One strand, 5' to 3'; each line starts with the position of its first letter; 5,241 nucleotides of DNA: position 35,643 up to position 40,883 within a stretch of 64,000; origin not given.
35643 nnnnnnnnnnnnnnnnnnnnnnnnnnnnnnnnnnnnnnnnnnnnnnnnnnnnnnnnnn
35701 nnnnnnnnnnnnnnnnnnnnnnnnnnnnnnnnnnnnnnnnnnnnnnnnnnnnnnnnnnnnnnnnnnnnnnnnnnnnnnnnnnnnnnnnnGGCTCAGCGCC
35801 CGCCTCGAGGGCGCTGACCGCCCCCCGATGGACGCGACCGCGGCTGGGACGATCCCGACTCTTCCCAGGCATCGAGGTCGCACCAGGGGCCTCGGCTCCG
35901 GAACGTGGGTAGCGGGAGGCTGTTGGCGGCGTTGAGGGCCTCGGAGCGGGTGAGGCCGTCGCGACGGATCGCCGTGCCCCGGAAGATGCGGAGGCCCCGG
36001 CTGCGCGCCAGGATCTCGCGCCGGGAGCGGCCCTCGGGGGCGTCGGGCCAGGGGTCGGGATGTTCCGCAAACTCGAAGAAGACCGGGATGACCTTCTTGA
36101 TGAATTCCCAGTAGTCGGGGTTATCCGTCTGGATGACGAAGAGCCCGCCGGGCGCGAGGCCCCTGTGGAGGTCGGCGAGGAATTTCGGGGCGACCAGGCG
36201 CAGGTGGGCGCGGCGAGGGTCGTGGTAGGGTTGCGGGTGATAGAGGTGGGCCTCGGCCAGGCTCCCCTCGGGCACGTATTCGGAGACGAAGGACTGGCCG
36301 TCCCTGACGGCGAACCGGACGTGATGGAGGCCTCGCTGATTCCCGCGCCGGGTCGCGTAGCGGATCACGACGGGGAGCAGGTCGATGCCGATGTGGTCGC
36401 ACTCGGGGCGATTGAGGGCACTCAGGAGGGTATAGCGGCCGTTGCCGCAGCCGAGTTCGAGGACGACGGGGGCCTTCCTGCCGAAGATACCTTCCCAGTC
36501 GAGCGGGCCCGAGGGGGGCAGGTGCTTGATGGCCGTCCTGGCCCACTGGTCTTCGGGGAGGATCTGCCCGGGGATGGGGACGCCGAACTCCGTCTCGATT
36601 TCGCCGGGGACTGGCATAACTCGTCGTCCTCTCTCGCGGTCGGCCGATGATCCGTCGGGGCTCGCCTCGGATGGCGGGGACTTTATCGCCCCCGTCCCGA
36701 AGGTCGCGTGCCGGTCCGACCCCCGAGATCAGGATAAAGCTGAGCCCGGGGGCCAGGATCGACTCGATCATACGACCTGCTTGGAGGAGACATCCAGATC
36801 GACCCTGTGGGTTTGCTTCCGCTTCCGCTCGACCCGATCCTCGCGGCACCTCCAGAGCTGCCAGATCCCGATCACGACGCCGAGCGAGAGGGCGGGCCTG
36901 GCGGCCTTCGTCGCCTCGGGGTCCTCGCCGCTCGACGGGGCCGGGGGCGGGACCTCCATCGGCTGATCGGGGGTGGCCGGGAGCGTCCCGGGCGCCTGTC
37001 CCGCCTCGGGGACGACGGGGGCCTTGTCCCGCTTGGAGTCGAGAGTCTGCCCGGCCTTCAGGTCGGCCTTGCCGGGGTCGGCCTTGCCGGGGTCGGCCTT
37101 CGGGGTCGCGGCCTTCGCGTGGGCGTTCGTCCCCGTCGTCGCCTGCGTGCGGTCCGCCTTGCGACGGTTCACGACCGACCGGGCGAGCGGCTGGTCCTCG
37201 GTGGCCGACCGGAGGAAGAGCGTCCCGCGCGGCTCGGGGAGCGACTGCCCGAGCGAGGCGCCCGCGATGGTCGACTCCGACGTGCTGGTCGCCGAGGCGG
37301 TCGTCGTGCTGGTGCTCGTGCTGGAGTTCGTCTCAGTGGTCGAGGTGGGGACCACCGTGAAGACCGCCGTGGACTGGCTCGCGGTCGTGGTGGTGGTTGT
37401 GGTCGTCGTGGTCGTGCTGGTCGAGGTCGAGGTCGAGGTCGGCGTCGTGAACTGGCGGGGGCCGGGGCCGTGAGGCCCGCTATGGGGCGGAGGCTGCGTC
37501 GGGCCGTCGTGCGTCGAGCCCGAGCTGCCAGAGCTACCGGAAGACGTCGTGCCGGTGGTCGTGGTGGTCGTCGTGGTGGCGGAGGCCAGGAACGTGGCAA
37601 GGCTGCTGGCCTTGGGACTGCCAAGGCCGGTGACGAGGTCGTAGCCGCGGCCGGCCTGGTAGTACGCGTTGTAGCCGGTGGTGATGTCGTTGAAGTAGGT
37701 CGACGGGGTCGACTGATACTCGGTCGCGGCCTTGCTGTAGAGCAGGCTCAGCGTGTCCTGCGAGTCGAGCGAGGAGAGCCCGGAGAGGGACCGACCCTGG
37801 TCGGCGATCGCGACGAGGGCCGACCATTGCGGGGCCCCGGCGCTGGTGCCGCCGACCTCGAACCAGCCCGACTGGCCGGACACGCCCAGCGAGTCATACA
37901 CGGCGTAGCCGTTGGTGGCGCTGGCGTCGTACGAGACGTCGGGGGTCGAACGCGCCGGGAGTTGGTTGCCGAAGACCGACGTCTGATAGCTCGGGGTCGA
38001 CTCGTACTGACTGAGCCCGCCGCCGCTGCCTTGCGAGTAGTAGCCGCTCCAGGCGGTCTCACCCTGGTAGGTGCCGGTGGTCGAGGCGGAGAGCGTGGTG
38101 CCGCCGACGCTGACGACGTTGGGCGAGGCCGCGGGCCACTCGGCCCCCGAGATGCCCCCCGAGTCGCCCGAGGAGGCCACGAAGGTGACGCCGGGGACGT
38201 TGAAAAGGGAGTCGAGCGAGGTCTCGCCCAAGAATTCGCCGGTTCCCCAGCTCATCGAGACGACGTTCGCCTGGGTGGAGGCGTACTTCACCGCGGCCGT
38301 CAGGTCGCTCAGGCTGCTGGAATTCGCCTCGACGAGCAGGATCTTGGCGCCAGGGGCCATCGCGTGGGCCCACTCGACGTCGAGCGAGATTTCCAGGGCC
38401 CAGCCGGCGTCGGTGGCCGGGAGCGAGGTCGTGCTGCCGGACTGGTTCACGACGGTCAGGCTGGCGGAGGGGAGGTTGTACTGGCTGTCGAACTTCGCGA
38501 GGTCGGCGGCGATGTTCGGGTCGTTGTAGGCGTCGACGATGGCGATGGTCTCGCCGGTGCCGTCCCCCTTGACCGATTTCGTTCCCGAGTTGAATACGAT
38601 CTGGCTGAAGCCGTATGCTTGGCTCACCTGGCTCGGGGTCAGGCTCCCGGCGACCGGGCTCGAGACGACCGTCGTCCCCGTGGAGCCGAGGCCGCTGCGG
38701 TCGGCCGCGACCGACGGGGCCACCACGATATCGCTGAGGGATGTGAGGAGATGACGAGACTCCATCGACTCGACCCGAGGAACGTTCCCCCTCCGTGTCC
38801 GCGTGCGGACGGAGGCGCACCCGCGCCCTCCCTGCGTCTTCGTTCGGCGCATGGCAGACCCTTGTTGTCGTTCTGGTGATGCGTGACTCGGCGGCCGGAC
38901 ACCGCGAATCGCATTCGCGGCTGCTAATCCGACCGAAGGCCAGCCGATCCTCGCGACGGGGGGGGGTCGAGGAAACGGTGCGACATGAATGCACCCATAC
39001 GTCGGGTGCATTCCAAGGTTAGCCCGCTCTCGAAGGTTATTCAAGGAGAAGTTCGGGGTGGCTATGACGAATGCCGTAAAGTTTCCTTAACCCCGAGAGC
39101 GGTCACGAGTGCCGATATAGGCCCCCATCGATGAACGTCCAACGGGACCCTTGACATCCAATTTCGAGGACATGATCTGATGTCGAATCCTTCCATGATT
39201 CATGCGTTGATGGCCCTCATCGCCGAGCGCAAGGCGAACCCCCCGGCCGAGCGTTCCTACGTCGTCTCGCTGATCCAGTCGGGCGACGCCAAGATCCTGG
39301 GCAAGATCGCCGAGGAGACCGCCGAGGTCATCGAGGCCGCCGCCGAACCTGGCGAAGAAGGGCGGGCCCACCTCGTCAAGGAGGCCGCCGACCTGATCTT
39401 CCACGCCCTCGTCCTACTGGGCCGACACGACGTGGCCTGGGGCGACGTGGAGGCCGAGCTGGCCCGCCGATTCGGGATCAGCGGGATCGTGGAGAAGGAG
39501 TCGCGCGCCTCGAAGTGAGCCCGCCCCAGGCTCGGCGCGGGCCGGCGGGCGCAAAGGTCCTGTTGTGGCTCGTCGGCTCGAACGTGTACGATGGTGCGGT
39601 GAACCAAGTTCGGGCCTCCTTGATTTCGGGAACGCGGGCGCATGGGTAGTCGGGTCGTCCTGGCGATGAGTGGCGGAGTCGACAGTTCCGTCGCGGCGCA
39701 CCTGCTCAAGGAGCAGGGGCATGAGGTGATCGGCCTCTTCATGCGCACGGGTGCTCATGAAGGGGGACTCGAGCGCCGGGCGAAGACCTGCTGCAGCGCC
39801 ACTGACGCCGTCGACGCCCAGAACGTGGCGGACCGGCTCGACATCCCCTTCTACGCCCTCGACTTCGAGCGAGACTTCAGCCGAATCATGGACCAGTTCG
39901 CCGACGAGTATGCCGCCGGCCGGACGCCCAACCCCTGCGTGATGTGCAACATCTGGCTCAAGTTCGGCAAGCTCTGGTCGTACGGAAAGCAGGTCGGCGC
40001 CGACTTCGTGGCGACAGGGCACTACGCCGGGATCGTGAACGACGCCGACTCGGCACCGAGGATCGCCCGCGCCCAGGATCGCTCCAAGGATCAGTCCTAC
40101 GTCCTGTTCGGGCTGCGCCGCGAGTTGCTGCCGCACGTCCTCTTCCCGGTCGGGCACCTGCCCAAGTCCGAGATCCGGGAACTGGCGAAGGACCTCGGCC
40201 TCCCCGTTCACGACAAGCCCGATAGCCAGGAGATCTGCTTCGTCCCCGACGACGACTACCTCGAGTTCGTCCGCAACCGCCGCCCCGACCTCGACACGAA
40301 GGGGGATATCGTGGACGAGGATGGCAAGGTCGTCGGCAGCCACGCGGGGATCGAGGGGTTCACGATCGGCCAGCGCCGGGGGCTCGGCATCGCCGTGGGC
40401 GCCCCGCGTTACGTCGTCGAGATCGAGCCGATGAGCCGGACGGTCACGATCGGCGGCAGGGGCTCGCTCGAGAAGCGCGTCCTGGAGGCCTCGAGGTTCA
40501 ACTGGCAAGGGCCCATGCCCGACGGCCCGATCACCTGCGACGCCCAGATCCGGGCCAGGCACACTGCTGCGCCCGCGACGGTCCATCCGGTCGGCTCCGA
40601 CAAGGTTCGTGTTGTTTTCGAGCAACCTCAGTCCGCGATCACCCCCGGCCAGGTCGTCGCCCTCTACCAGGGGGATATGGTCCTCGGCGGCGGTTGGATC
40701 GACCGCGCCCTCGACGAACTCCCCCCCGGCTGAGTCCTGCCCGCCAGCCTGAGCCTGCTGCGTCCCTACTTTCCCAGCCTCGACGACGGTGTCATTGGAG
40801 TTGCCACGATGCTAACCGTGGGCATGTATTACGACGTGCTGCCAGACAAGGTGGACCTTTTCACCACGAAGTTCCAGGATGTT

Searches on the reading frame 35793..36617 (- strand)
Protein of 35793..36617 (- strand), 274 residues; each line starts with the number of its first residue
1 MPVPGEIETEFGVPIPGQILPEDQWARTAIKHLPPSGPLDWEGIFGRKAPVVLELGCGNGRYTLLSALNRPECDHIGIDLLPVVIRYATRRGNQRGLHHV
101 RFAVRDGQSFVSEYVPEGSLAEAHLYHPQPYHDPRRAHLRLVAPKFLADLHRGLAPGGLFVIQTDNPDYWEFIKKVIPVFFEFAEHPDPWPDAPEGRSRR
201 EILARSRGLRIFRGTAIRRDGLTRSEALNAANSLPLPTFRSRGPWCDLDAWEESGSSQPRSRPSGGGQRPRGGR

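Call 50: search_protein_families(library=pfam, proteins=[window:35793-36617:-], max_evalue=0.0001)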
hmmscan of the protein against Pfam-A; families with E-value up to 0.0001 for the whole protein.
window:35793-36617:- (274 aa): 6 families
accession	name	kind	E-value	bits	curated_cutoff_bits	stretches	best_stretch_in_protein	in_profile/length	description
PF02390.23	Methyltransf_4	-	3.7e-25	88.8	24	1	49-183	2-136/173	Putative methyltransferase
PF13847.12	Methyltransf_31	-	5.4e-10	39.6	27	1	49-111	4-67/145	Methyltransferase domain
PF13649.12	Methyltransf_25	-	3.4e-08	34.5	27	1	52-111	1-59/97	Methyltransferase domain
PF08241.18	Methyltransf_11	-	3.2e-06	28.1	21.2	0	53-109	1-53/95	Methyltransferase domain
PF13489.12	Methyltransf_23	-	1.1e-05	25.6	27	0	48-169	22-123/164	Methyltransferase domain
PF08242.18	Methyltransf_12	-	7.7e-05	23.8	30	0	53-107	1-56/98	Methyltransferase domain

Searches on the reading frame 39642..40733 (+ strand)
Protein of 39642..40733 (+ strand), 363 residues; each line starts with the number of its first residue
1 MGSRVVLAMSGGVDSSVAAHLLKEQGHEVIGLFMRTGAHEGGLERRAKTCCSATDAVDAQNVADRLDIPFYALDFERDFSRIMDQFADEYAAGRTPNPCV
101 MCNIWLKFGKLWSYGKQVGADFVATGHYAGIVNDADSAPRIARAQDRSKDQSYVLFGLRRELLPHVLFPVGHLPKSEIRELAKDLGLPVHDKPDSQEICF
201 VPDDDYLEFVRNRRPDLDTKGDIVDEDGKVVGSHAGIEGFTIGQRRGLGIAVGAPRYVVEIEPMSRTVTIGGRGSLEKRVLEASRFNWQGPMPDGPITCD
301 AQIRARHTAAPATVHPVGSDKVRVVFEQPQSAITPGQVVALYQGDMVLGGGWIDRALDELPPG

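Call 50: search_protein_families(library=pfam, proteins=[window:39642-40733:+], max_evalue=0.0001)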
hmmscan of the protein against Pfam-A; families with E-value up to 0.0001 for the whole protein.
window:39642-40733:+ (363 aa): 5 families
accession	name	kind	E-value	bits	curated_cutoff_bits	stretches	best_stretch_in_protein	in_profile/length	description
PF03054.22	tRNA_Me_trans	-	1.8e-71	240.4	20.6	1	4-202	2-201/202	tRNA methyl transferase HUP domain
PF20258.4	tRNA_Me_trans_C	-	2.9e-21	76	20.6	1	280-353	3-77/77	Aminomethyltransferase beta-barrel domain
PF20259.3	tRNA_Me_trans_M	-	5e-17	61.7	27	1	211-271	5-65/66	tRNA methyl transferase PRC-barrel domain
PF02540.23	NAD_synthase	-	2.3e-06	27.4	21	0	3-87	19-93/242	NAD synthase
PF00764.25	Arginosuc_synth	-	8.7e-06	26.3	27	1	4-52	1-53/162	Arginosuccinate synthase N-terminal HUP domain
